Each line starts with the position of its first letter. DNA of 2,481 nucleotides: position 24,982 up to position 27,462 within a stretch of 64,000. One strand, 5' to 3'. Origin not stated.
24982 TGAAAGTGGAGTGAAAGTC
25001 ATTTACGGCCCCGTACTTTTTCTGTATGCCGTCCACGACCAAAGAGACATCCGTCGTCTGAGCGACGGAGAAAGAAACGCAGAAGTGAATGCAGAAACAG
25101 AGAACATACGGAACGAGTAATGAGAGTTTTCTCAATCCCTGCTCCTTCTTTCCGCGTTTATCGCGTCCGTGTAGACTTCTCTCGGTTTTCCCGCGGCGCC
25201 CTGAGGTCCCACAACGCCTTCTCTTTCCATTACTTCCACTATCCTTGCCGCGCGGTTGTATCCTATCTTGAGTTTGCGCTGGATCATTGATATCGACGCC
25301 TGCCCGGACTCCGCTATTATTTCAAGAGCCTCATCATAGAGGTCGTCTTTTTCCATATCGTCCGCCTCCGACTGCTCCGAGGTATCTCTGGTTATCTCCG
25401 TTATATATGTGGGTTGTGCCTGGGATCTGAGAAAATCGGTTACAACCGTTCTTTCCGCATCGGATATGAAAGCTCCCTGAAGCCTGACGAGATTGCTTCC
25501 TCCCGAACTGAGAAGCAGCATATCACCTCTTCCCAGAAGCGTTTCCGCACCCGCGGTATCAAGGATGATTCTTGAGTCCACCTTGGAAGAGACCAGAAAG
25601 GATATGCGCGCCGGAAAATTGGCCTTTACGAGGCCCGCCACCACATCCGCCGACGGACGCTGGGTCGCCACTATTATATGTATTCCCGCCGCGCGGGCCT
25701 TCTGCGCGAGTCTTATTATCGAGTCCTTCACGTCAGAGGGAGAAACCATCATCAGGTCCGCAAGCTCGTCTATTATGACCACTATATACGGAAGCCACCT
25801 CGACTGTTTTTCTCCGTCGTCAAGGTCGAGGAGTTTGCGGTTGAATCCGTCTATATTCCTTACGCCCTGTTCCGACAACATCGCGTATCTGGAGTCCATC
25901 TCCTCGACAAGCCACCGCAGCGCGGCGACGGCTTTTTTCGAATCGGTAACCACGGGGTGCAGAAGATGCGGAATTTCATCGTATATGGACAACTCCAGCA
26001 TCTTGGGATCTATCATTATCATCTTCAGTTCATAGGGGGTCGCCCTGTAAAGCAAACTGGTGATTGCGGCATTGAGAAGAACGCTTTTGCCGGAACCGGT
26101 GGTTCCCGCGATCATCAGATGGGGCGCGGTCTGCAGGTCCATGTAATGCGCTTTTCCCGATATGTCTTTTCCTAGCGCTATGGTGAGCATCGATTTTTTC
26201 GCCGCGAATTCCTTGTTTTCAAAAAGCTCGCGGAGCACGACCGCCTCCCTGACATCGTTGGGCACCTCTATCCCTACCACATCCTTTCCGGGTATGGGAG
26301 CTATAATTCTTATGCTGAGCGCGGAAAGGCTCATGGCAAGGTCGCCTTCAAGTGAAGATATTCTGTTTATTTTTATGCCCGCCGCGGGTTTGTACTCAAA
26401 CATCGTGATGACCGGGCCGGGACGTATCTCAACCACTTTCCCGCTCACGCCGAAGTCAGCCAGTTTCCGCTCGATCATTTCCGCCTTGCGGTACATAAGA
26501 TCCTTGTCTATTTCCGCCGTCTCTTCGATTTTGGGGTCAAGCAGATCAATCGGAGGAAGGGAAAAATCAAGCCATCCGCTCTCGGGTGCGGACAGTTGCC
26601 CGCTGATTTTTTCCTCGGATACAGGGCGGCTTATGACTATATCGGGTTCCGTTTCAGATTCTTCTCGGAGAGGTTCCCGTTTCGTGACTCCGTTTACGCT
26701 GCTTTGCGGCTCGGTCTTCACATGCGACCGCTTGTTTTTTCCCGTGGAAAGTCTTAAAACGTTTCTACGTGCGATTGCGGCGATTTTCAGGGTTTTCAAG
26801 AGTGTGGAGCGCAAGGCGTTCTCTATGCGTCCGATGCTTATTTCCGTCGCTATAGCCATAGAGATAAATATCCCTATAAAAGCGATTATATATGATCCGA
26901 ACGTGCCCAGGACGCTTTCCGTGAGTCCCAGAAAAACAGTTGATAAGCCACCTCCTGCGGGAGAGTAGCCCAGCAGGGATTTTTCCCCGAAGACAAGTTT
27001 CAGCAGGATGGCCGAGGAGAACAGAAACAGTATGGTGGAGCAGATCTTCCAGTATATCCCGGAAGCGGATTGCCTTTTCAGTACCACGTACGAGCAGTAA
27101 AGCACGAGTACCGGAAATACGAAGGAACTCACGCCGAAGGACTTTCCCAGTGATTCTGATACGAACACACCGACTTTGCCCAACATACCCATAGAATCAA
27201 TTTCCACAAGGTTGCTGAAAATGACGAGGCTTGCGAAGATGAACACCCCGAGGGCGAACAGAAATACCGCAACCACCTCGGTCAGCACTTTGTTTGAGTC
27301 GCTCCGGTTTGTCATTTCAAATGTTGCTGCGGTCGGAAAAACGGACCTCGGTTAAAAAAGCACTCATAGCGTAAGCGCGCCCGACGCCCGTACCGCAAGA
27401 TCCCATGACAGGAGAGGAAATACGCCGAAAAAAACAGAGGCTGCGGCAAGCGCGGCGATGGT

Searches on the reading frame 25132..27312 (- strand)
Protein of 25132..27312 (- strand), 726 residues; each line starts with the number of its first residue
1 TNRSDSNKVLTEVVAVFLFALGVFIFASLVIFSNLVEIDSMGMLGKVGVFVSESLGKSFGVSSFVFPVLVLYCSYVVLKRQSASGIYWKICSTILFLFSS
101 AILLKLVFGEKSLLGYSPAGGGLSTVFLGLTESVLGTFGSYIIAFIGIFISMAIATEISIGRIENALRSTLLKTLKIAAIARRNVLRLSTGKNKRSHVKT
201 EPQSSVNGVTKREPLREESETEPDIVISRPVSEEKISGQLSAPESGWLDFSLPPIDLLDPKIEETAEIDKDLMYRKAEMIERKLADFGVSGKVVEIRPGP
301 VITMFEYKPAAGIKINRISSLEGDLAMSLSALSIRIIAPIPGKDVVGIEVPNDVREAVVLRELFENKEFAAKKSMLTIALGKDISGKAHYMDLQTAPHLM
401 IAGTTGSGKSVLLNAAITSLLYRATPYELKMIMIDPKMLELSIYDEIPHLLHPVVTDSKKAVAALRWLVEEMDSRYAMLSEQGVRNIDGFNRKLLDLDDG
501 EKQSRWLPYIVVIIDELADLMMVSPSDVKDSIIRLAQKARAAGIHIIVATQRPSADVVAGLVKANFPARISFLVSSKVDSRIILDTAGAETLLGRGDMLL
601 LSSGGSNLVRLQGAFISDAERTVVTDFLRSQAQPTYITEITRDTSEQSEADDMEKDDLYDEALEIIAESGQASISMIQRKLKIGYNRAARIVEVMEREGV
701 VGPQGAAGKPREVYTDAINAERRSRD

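Call 91: search_protein_families(library=padloc, proteins=[window:25132-27312:-], max_evalue=1e-10)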
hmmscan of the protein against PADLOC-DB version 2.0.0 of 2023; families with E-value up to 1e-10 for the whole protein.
window:25132-27312:- (726 aa): 3 families
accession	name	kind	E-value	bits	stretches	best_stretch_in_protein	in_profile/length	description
PDLC02806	SspH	-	3.3e-68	228.4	1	240-625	1372-1762/1766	SspH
PDLC02804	SspH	-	1e-50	170.3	1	267-619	1202-1552/1561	SspH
PDLC04140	mad8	-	2.8e-40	136.8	1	376-612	2-298/314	mads_8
